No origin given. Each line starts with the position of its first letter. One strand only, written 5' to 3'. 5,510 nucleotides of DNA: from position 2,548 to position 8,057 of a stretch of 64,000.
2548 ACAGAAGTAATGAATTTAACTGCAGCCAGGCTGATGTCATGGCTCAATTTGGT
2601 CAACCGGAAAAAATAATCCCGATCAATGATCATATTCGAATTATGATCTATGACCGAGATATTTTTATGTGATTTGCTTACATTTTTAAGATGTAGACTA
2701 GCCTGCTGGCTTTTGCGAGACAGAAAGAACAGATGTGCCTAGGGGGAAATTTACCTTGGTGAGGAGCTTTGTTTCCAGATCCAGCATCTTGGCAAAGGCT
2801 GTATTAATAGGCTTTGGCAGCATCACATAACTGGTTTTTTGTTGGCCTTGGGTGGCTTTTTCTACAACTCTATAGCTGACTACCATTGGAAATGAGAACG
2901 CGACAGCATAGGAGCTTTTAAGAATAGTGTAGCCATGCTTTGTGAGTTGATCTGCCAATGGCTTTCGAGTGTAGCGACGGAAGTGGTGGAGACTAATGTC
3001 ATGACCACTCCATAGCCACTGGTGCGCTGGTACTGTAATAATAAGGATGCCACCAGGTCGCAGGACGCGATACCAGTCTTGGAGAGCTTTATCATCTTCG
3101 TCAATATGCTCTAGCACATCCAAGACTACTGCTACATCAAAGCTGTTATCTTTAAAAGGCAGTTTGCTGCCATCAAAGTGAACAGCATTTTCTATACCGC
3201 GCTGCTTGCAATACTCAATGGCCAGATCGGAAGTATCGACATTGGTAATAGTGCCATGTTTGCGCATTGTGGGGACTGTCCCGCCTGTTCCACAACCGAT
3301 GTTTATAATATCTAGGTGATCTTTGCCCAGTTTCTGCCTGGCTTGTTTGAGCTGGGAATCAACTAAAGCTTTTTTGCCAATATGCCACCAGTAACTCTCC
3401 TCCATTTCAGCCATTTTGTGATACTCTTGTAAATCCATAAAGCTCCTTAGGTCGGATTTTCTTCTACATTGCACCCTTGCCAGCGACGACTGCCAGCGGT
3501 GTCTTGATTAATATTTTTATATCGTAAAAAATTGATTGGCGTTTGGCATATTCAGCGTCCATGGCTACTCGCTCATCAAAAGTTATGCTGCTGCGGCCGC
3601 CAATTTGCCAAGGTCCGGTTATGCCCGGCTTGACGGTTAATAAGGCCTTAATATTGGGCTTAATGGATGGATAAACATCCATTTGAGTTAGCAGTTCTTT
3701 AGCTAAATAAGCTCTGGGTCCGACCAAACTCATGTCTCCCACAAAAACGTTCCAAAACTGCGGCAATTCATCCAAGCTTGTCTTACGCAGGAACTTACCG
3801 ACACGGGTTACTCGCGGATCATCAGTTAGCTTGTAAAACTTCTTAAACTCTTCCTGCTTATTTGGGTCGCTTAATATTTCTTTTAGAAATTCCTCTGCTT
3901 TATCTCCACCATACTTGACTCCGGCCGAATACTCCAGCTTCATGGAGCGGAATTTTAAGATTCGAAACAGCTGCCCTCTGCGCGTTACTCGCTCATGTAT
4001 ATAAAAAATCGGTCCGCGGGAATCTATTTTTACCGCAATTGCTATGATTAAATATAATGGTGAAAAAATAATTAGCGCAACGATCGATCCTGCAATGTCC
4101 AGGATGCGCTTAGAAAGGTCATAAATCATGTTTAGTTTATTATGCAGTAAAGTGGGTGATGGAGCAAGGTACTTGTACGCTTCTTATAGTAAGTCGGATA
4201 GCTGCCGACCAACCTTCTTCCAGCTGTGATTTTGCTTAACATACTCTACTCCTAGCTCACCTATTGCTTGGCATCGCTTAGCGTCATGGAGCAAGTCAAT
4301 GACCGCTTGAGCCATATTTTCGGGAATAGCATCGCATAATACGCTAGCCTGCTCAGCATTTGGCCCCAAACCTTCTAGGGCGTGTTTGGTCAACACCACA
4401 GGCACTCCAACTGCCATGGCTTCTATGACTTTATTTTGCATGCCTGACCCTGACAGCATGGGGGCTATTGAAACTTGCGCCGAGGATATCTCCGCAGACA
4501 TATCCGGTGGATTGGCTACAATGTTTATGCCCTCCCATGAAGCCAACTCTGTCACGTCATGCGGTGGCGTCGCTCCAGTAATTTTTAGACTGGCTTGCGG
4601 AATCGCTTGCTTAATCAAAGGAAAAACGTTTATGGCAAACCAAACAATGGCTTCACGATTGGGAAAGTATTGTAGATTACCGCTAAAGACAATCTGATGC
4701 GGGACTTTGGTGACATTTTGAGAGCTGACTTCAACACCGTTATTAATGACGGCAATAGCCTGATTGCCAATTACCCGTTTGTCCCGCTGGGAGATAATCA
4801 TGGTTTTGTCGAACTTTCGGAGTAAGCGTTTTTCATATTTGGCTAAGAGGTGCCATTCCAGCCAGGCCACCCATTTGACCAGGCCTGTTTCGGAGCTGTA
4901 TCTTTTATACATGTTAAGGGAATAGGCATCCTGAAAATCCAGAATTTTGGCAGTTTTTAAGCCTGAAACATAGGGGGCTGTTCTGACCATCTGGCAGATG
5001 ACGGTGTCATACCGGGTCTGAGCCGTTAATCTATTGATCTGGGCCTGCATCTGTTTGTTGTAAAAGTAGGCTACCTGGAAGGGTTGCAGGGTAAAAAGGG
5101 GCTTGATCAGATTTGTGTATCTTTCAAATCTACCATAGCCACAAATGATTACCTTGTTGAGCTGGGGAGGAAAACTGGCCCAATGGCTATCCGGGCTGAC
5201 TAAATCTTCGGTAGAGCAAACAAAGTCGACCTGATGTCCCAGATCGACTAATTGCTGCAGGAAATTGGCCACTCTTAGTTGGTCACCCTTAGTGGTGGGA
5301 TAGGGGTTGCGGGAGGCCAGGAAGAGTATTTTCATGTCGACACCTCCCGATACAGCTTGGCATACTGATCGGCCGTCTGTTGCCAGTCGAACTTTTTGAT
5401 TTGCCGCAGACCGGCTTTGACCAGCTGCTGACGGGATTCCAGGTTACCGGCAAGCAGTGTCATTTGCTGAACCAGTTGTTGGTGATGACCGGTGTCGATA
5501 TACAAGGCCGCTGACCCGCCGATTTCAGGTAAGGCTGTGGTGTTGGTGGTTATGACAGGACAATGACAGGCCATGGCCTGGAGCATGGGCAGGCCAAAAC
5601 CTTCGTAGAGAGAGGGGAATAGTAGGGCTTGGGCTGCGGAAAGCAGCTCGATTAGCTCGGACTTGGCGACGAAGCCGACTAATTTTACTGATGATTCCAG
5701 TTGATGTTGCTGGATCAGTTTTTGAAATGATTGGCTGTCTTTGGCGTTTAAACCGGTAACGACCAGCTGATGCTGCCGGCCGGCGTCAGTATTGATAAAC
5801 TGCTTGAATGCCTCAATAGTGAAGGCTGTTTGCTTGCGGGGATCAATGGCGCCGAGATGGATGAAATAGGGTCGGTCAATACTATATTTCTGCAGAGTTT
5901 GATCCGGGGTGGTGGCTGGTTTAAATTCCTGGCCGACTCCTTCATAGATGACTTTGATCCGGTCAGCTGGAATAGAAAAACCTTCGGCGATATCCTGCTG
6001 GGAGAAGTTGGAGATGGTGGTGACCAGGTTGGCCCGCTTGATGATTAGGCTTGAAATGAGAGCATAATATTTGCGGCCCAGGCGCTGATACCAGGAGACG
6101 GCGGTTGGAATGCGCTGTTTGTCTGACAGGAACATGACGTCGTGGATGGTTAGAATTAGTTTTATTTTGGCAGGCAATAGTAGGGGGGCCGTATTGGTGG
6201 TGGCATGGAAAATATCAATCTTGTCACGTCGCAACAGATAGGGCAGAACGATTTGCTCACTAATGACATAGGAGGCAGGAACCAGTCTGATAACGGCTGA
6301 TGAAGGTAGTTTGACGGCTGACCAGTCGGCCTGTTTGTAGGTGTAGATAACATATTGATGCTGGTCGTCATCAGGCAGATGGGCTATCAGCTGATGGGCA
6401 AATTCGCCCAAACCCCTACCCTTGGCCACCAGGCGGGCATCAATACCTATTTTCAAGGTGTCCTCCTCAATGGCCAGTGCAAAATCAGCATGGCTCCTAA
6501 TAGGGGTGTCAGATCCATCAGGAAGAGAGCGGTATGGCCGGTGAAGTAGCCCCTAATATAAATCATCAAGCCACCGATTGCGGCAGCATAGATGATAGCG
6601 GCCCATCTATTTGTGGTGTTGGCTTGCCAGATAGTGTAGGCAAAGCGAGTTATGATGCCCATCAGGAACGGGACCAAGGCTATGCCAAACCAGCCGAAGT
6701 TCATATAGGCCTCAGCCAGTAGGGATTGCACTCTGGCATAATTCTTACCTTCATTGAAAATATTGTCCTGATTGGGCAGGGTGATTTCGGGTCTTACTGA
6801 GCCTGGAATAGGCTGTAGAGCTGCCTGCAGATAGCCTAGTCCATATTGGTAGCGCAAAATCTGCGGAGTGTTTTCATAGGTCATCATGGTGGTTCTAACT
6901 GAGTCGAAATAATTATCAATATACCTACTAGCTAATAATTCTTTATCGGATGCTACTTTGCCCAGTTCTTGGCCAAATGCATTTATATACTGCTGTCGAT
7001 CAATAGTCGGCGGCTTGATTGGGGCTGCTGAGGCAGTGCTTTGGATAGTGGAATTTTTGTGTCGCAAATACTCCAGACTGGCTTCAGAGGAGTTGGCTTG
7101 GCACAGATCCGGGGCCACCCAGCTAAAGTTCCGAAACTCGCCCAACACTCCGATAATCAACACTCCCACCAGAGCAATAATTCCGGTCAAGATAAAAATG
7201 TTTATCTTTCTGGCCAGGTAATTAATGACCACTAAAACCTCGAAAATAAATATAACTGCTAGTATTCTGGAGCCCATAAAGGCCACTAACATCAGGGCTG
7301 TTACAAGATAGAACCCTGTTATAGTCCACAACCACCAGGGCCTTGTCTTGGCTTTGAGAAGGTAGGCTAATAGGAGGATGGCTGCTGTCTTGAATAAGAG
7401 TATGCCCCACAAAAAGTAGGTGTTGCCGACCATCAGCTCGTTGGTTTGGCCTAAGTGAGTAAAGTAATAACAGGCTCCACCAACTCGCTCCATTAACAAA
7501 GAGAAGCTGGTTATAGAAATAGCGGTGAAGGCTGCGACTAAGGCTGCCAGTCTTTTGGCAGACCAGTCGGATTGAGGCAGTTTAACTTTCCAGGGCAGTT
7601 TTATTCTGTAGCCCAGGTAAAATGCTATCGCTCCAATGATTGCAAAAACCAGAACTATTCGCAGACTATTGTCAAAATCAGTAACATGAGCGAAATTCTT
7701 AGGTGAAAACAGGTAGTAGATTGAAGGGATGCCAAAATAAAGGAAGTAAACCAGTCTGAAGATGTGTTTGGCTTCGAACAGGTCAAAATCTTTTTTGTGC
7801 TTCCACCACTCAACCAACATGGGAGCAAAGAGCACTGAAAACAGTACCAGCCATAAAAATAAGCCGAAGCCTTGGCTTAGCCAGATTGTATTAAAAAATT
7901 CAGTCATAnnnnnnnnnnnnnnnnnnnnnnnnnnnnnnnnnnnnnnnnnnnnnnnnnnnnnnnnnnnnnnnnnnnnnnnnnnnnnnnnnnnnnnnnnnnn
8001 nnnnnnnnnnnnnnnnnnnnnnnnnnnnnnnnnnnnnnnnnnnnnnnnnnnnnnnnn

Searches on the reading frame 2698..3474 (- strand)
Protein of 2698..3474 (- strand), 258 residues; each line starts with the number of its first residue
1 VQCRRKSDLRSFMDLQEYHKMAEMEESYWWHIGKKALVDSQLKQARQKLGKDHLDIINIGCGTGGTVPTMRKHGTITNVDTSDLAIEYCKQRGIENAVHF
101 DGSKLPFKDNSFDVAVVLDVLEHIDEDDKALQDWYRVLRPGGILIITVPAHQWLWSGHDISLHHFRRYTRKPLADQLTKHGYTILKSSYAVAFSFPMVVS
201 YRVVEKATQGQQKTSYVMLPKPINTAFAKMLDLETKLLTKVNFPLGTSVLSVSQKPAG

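Call 20: search_protein_families(library=pfam, proteins=[window:2698-3474:-], max_evalue=0.00001)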
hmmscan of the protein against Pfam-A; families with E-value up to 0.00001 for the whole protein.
window:2698-3474:- (258 aa): 7 families
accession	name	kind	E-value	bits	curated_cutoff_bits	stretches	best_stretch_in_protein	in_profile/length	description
PF08241.18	Methyltransf_11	-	8.1e-24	84.5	21.2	1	58-146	2-95/95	Methyltransferase domain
PF13649.12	Methyltransf_25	-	1.1e-16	61.7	27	1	56-142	1-97/97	Methyltransferase domain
PF13489.12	Methyltransf_23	-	1.4e-15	57.9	27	1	41-186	8-163/164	Methyltransferase domain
PF08242.18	Methyltransf_12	-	3.8e-14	53.6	30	1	58-144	2-98/98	Methyltransferase domain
PF13847.12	Methyltransf_31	-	1.4e-13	51.2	27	1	52-154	3-118/145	Methyltransferase domain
PF01209.24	Ubie_methyltran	-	1.8e-09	37.8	20.1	1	49-146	44-151/233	ubiE/COQ5 methyltransferase family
PF07021.18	MetW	-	5.2e-06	26.7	21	1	53-151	14-112/193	Methionine biosynthesis protein MetW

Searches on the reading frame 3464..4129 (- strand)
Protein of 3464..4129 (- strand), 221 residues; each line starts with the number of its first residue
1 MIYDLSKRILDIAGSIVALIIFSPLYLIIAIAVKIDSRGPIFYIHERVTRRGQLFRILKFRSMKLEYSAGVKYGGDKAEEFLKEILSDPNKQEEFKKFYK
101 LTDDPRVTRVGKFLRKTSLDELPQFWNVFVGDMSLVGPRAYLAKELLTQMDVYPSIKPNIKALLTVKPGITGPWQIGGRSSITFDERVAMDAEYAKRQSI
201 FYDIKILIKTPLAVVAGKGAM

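Call 20: search_protein_families(library=pfam, proteins=[window:3464-4129:-], max_evalue=0.00001)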
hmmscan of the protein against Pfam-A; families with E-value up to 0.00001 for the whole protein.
window:3464-4129:- (221 aa): 1 family
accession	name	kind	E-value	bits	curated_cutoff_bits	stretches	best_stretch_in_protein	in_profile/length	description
PF02397.22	Bac_transf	-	8.1e-63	211.6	27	1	7-215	1-178/179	Bacterial sugar transferase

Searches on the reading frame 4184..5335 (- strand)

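Call 20: search_protein_families(library=pfam, proteins=[window:4184-5335:-], max_evalue=0.00001)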
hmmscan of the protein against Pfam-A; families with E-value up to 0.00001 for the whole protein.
window:4184-5335:- (383 aa): 4 families
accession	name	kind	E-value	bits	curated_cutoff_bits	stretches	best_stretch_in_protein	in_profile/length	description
PF13692.12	Glyco_trans_1_4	-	2.2e-19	70.5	27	1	213-351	2-142/142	Glycosyl transferases group 1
PF13439.12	Glyco_transf_4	-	1.7e-07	31.9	28.5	1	22-203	8-168/170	Glycosyltransferase Family 4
PF00534.26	Glycos_transf_1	-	3e-06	27.3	26.4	1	234-360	33-167/172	Glycosyl transferases group 1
PF13524.12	Glyco_trans_1_2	-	5.8e-06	26.7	25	0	245-379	12-142/144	Glycosyl transferase-like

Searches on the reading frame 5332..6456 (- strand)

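Call 20: search_protein_families(library=pfam, proteins=[window:5332-6456:-], max_evalue=0.00001)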
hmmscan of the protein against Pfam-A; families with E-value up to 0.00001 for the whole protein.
window:5332-6456:- (374 aa): 6 families
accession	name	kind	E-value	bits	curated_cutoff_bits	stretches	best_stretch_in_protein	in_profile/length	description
PF00534.26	Glycos_transf_1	-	7e-27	94.5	26.4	1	194-349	14-169/172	Glycosyl transferases group 1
PF13692.12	Glyco_trans_1_4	-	7e-24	85.1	27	1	196-335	2-139/142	Glycosyl transferases group 1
PF13439.12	Glyco_transf_4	-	3e-15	57.1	28.5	1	15-174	3-166/170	Glycosyltransferase Family 4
PF20706.3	GT4-conflict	-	3e-11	43.4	26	1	192-307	194-314/385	Family 4 Glycosyltransferase in conflict systems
PF13579.12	Glyco_trans_4_4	-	5.3e-08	33.8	29.7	1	15-171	2-156/158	Glycosyl transferase 4-like domain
PF13524.12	Glyco_trans_1_2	-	3.7e-06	27.4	25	1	256-365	28-142/144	Glycosyl transferase-like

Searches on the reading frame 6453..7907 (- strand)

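Call 20: search_protein_families(library=pfam, proteins=[window:6453-7907:-], max_evalue=0.00001)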
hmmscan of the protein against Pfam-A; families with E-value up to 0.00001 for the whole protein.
window:6453-7907:- (484 aa): 1 family
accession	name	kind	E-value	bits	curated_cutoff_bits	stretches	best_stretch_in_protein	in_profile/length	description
PF14296.11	O-ag_pol_Wzy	-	1.5e-06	27.6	26.6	1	395-462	381-445/468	O-antigen polysaccharide polymerase Wzy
